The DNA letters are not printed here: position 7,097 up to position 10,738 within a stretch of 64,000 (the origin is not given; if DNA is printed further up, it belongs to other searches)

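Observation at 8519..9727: Complete GltD/NfnB-like NAD(P)H module nested inside the inserted ferredoxin domain of HdrA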

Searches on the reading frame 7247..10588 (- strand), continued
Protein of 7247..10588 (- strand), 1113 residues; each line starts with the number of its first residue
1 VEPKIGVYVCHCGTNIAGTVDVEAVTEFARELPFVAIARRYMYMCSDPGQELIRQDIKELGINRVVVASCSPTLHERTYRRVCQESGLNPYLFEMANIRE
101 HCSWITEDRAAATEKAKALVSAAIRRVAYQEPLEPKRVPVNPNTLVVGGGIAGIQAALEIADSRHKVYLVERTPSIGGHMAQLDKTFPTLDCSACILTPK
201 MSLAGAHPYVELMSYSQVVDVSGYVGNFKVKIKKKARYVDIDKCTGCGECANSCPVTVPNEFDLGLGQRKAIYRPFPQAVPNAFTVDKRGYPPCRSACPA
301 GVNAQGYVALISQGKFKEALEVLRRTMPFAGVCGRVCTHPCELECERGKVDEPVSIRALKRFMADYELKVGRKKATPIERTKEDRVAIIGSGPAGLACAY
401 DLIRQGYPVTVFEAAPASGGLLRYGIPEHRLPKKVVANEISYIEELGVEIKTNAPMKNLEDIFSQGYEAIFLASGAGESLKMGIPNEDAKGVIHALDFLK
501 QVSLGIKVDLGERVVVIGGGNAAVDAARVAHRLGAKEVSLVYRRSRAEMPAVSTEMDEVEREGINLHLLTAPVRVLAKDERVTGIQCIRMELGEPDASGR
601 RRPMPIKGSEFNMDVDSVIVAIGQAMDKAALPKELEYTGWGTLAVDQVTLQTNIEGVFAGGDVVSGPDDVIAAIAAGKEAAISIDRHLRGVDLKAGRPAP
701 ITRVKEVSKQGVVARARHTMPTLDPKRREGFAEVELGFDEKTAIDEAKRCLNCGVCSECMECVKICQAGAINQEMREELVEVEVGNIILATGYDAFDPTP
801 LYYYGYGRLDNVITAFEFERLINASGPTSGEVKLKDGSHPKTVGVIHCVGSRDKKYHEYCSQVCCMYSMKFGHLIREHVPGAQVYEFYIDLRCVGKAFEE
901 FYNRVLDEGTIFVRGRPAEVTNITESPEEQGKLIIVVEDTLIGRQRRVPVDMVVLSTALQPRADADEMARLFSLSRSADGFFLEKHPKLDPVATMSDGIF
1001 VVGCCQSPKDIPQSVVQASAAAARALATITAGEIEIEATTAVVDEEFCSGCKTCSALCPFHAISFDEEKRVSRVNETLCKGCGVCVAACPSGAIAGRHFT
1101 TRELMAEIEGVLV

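Call 40: search_protein_families(library=pfam, proteins=[P0146, P0191, P0225, P0235], max_evalue=0.000001)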
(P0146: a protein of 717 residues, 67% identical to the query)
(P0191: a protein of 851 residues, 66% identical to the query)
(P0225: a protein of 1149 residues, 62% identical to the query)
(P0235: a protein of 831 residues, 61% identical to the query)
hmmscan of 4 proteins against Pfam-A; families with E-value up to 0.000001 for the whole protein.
P0146 (717 aa): 12 families
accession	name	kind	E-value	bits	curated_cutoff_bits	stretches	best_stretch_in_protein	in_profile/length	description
PF07992.20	Pyr_redox_2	-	9.8e-31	107.7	26.1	1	241-533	2-291/291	Pyridine nucleotide-disulphide oxidoreductase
PF14691.11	Fer4_20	-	2.5e-19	69.6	25.8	1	148-224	30-109/113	Dihydroprymidine dehydrogenase domain II, 4Fe-4S cluster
PF00070.33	Pyr_redox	-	1.4e-13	51.6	22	0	241-318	1-69/82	Pyridine nucleotide-disulphide oxidoreductase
PF01266.30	DAO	-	2.7e-10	40.7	27.9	1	241-275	1-35/353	FAD dependent oxidoreductase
PF13738.12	Pyr_redox_3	-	2.8e-10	40.4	30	0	367-517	164-305/305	Pyridine nucleotide-disulphide oxidoreductase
PF13450.12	NAD_binding_8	-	1.9e-09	38.1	21.9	1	244-279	1-36/68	NAD(P)-binding Rossmann-like domain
PF12838.12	Fer4_7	-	4.6e-09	37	27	1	648-694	1-52/52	4Fe-4S dicluster domain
PF00037.32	Fer4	-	9.8e-09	35.1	21.1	0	674-696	2-24/24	4Fe-4S binding domain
PF13237.11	Fer4_10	-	9.7e-08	32.3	25.5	1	644-691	4-53/53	4Fe-4S dicluster domain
PF01593.30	Amino_oxidase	-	1.4e-07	31.6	19.8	0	250-279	2-31/443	Flavin containing amine oxidoreductase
PF13187.11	Fer4_9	-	3.4e-07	30.6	27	1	648-695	1-52/52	4Fe-4S dicluster domain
PF00890.30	FAD_binding_2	-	6.8e-07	29.3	20.4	0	242-280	2-40/414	FAD binding domain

P0191 (851 aa): 8 families
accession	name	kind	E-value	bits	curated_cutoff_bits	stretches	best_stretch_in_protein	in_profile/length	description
PF01180.27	DHO_dh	-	3e-38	132.1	27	1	5-297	2-291/291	Dihydroorotate dehydrogenase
PF07992.20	Pyr_redox_2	-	4.7e-29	102.2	26.1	1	430-722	2-291/291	Pyridine nucleotide-disulphide oxidoreductase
PF14691.11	Fer4_20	-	9.7e-21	74.1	25.8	1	335-415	28-111/113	Dihydroprymidine dehydrogenase domain II, 4Fe-4S cluster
PF13738.12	Pyr_redox_3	-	1.8e-12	47.6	30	1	516-598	129-211/305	Pyridine nucleotide-disulphide oxidoreductase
PF00070.33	Pyr_redox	-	2.9e-12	47.3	22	0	430-504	1-66/82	Pyridine nucleotide-disulphide oxidoreductase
PF13450.12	NAD_binding_8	-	6.3e-09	36.4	21.9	1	433-468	1-36/68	NAD(P)-binding Rossmann-like domain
PF01266.30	DAO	-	8.7e-09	35.8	27.9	0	430-462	1-33/353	FAD dependent oxidoreductase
PF01207.24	Dus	-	2.2e-08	34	20.4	1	110-275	61-211/311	Dihydrouridine synthase (Dus)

P0225 (1149 aa): 10 families
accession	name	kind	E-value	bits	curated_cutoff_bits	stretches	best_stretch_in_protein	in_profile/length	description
PF14574.11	RACo_C_ter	-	3.4e-94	315.2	27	1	877-1140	2-259/261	C-terminal domain of RACo the ASKHA domain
PF17651.6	Raco_middle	-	4.1e-53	179.8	26.8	1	215-351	1-137/163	RACo middle region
PF07992.20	Pyr_redox_2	-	3e-34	119.2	26.1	1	451-741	2-289/291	Pyridine nucleotide-disulphide oxidoreductase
PF17650.6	RACo_linker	-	6e-27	93.7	26.2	1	127-210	2-83/86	RACo linker region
PF14691.11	Fer4_20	-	8.1e-20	71.2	25.8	1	358-436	30-111/113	Dihydroprymidine dehydrogenase domain II, 4Fe-4S cluster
PF00070.33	Pyr_redox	-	2.4e-13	50.8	22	0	579-651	1-77/82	Pyridine nucleotide-disulphide oxidoreductase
PF01266.30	DAO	-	6.4e-12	46.1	27.9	1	451-485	1-35/353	FAD dependent oxidoreductase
PF13738.12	Pyr_redox_3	-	7.1e-11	42.3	30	0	535-727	127-305/305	Pyridine nucleotide-disulphide oxidoreductase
PF13450.12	NAD_binding_8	-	2.3e-09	37.9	21.9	1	454-489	1-36/68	NAD(P)-binding Rossmann-like domain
PF12831.13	FAD_oxidored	-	7e-07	29.3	27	0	452-488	2-38/416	FAD dependent oxidoreductase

P0235 (831 aa): 6 families
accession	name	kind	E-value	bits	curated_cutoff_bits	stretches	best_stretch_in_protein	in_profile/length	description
PF07992.20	Pyr_redox_2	-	4.5e-31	108.8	26.1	1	110-402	2-291/291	Pyridine nucleotide-disulphide oxidoreductase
PF14691.11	Fer4_20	-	6.1e-29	100.6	25.8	2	10-95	23-111/113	Dihydroprymidine dehydrogenase domain II, 4Fe-4S cluster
PF02754.22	CCG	-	1.5e-13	51.1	20.6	0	587-666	2-84/85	Cysteine-rich domain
PF13738.12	Pyr_redox_3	-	3.2e-10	40.2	30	0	194-273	127-200/305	Pyridine nucleotide-disulphide oxidoreductase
PF13450.12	NAD_binding_8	-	4e-08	33.9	21.9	1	113-148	1-36/68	NAD(P)-binding Rossmann-like domain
PF00070.33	Pyr_redox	-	4.9e-08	33.8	22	0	110-142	1-33/82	Pyridine nucleotide-disulphide oxidoreductase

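Call 41: list_cluster_members(proteins=[P0005, P0014, P0015, P0055, P0094])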
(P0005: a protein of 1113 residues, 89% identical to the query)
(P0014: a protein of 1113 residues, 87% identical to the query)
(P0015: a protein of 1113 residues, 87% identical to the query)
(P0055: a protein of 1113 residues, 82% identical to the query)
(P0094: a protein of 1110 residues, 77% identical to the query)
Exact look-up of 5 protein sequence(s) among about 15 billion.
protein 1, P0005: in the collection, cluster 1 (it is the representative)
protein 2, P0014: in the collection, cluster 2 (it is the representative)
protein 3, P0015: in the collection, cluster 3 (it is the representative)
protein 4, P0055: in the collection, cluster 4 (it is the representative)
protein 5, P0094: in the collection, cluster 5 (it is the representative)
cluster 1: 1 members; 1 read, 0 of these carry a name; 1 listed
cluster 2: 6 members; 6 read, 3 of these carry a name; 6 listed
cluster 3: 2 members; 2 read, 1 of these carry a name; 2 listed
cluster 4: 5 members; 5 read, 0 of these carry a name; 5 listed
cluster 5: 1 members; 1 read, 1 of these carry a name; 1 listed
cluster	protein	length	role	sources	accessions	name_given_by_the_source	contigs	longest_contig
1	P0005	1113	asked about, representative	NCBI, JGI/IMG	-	-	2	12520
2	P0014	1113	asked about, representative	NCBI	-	-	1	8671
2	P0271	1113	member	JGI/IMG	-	heterodisulfide reductase subunit A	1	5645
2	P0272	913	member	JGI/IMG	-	heterodisulfide reductase subunit A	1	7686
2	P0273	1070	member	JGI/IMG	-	heterodisulfide reductase subunit A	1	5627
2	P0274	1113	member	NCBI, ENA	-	-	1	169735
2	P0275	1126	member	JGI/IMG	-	-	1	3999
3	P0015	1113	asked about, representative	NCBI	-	-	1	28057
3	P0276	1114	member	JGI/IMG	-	heterodisulfide reductase subunit A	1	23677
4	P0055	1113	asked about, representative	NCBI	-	-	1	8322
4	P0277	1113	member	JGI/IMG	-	-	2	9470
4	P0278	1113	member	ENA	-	-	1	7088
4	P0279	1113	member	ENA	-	-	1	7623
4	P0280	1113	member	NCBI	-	-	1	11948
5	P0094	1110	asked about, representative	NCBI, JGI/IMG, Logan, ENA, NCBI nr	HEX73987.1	MAG TPA: FAD-dependent oxidoreductase [Dehalococcoidia bacterium] | FAD-dependent oxidoreductase [Dehalococcoidia bacterium]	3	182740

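Call 68: find_encoding_contigs(protein=P0094, flank=7000, max_places=1)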
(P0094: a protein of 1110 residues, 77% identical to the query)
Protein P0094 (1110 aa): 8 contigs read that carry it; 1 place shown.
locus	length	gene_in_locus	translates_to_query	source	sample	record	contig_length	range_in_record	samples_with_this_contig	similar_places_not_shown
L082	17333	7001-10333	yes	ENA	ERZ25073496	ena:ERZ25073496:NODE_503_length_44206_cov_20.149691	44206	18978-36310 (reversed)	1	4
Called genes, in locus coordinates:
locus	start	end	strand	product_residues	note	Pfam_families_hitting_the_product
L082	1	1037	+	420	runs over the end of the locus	PF01743:PolyA_pol, PF12627:PolyA_pol_RNAbd, PF13735:tRNA_NucTran2_2 (weak)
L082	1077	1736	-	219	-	-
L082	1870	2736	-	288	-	PF00288:GHMP_kinases_N, PF08544:GHMP_kinases_C (weak)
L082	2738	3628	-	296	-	PF00398:RrnaAD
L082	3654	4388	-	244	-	PF00149:Metallophos, PF12850:Metallophos_2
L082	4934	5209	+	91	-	-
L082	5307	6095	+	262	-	PF13183:Fer4_8, PF12838:Fer4_7 (faint), PF13187:Fer4_9, PF13534:Fer4_17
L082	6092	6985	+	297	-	PF02754:CCG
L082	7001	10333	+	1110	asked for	PF00890:FAD_binding_2 (weak), PF01266:DAO (weak), PF12831:FAD_oxidored, PF13450:NAD_binding_8 (weak), PF14691:Fer4_20, PF07992:Pyr_redox_2, PF13450:NAD_binding_8, PF12838:Fer4_7, +15 more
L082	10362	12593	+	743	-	PF00072:Response_reg, PF14691:Fer4_20 (weak), PF00070:Pyr_redox (weak), PF01946:Thi4 (weak), PF03486:HI0933_like (weak), PF07992:Pyr_redox_2, PF13450:NAD_binding_8, PF12838:Fer4_7, +8 more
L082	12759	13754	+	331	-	PF00586:AIRS, PF02769:AIRS_C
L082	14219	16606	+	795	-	PF00488:MutS_V, PF20297:MSSS (weak), PF01713:Smr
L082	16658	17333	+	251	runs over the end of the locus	PF18854:baeRF_family10, PF18859:acVLRF1, PF03464:eRF1_2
